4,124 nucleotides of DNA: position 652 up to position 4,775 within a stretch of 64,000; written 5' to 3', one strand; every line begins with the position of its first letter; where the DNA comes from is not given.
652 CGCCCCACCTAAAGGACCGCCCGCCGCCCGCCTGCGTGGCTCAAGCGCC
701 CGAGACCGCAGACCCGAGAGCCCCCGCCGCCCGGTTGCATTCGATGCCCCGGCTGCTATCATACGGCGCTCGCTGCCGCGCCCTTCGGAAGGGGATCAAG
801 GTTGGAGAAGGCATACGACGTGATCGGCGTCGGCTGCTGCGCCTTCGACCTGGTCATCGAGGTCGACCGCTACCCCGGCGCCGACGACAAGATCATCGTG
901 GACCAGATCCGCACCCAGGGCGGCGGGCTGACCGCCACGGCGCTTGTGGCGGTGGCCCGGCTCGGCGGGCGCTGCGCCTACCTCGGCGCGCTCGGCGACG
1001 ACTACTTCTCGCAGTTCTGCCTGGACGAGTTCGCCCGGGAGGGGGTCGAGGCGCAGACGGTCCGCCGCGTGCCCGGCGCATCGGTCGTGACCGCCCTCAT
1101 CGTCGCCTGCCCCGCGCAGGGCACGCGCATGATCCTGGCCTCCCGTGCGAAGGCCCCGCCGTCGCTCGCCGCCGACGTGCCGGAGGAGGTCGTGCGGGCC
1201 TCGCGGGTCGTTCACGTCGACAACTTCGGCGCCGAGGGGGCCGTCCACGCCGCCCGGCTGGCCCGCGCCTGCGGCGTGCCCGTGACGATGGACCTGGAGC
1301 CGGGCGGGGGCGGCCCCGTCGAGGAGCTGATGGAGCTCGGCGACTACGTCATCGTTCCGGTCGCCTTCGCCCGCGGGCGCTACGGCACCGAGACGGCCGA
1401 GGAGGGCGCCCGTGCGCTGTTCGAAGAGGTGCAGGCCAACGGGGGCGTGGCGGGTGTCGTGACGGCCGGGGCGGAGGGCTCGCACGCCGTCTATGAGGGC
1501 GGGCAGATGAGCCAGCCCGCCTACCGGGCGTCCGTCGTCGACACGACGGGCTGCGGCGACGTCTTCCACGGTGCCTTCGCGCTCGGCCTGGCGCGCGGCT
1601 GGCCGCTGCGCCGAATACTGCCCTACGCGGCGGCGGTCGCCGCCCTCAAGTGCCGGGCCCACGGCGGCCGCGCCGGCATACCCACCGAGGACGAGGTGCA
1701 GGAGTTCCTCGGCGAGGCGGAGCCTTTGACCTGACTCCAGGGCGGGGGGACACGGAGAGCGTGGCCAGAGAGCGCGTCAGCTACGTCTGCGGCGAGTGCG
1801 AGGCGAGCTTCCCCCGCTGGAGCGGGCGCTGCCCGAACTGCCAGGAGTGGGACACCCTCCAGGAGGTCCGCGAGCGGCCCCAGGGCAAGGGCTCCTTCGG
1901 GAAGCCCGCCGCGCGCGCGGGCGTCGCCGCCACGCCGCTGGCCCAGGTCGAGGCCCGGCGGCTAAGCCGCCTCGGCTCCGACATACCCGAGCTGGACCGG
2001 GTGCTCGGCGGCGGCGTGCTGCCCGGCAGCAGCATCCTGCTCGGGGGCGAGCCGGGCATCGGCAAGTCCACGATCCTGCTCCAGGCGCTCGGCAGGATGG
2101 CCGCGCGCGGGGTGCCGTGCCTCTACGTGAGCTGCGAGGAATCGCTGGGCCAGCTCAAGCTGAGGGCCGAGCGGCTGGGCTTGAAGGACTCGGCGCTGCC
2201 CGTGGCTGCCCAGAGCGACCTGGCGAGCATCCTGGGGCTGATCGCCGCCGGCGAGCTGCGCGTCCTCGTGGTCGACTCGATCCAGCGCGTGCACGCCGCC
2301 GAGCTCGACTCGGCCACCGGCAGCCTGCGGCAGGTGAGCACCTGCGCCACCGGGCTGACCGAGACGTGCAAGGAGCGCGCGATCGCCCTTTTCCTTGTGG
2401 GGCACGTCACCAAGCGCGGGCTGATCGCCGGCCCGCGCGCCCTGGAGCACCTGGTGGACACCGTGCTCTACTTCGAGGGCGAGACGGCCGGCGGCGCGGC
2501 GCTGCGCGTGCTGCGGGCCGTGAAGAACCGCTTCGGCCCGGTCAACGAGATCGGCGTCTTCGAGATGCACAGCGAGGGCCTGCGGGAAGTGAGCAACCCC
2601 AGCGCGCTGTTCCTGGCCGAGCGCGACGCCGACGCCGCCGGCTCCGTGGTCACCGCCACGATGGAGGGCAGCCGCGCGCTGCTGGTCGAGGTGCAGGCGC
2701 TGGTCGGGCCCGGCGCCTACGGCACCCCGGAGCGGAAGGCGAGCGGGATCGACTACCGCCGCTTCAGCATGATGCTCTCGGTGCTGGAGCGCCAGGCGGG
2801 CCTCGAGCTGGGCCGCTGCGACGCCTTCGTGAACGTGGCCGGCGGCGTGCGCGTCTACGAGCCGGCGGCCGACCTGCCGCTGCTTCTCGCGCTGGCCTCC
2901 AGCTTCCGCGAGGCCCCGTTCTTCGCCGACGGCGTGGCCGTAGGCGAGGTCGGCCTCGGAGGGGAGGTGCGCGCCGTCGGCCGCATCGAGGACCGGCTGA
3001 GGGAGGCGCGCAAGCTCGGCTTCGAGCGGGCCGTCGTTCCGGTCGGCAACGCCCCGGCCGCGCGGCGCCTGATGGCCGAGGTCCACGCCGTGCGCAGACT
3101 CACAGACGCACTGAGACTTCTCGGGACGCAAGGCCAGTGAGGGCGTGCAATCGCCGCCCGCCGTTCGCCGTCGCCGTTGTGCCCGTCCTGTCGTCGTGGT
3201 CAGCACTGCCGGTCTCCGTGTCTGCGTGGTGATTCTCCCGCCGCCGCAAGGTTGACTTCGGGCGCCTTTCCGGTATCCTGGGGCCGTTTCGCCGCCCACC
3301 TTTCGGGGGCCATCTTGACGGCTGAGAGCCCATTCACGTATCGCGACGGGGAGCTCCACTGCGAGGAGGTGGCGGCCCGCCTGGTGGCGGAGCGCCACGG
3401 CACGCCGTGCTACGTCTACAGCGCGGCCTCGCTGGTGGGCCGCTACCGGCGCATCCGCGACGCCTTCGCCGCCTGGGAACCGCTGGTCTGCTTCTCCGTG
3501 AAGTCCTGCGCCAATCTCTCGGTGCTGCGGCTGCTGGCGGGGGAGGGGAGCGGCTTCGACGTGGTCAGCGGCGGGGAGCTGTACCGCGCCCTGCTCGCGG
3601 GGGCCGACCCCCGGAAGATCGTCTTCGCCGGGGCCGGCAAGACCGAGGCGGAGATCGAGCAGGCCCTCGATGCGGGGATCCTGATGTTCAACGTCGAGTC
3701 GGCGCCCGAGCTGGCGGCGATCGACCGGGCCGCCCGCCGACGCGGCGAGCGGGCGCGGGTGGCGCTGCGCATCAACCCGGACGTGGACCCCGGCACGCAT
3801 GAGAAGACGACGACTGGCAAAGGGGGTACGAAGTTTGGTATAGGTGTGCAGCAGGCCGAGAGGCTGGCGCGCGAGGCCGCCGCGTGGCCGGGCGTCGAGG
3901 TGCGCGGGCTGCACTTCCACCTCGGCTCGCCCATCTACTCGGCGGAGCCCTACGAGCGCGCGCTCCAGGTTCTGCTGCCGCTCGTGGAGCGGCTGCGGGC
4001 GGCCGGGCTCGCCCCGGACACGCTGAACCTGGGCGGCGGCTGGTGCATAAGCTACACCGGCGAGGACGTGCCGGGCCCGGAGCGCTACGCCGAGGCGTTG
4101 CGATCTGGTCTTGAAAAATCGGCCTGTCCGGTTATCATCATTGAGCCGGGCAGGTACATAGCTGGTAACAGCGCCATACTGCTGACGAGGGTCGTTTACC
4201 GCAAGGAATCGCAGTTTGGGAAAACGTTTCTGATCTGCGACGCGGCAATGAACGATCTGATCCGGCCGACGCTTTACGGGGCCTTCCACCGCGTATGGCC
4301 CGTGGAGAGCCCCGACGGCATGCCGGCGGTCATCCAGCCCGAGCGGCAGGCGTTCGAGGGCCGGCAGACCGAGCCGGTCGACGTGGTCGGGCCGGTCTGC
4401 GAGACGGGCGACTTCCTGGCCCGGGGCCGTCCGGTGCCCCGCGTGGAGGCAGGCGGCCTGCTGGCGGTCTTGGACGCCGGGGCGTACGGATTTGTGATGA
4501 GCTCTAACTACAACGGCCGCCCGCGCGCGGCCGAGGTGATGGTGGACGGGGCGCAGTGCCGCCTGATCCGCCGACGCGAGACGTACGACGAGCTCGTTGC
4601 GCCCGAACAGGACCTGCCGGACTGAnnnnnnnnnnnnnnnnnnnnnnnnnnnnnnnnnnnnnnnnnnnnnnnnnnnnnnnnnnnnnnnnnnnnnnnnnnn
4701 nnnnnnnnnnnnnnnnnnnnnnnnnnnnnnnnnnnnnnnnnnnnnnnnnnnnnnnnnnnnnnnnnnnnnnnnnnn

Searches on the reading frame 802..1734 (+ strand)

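Call 62: search_protein_families(library=pfam, proteins=[window:802-1734:+], max_evalue=0.00001)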
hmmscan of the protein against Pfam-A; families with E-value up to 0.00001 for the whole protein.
window:802-1734:+ (310 aa): 1 family
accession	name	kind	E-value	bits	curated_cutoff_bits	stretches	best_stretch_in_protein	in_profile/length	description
PF00294.29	PfkB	-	3.6e-35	122.2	25.8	1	10-295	7-301/302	pfkB family carbohydrate kinase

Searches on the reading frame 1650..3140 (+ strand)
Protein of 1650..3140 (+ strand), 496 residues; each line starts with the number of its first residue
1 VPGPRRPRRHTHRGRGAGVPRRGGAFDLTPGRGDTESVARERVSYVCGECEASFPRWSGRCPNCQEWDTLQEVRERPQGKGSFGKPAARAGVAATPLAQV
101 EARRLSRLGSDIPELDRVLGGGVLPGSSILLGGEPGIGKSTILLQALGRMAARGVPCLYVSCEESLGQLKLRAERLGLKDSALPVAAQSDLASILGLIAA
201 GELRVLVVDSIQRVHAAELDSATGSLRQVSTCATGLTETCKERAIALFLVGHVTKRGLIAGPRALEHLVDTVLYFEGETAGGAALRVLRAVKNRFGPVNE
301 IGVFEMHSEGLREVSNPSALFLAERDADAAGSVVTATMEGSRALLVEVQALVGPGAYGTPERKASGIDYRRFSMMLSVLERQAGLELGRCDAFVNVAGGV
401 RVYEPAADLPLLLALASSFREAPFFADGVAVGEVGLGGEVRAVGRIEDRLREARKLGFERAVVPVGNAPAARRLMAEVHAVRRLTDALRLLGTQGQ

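Call 62: search_protein_families(library=pfam, proteins=[window:1650-3140:+], max_evalue=0.00001)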
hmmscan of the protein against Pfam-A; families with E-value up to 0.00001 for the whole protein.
window:1650-3140:+ (496 aa): 3 families
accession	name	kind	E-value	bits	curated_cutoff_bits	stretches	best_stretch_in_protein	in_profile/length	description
PF13481.12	AAA_25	-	2.9e-15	56.9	27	1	103-256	10-193/195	AAA domain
PF06745.19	ATPase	-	6.2e-14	52.4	26.6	1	111-178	4-72/231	KaiC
PF18073.7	Zn_ribbon_LapB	-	1.2e-08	34.9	25.7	1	45-72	1-28/28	Rubredoxin metal binding domain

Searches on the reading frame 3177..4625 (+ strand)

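Call 62: search_protein_families(library=pfam, proteins=[window:3177-4625:+], max_evalue=0.00001)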
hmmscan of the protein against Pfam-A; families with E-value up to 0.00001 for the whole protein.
window:3177-4625:+ (482 aa): 3 families
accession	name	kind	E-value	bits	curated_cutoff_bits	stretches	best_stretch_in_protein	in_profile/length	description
PF02784.22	Orn_Arg_deC_N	-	8.7e-58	196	23.4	1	85-329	3-246/247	Pyridoxal-dependent decarboxylase, pyridoxal binding domain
PF00278.28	Orn_DAP_Arg_deC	-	1.7e-24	86.3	23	1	78-435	1-95/95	Pyridoxal-dependent decarboxylase, C-terminal sheet domain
PF01168.26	Ala_racemase_N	-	2.5e-07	31.1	24.1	1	116-286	39-194/220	Alanine racemase, N-terminal domain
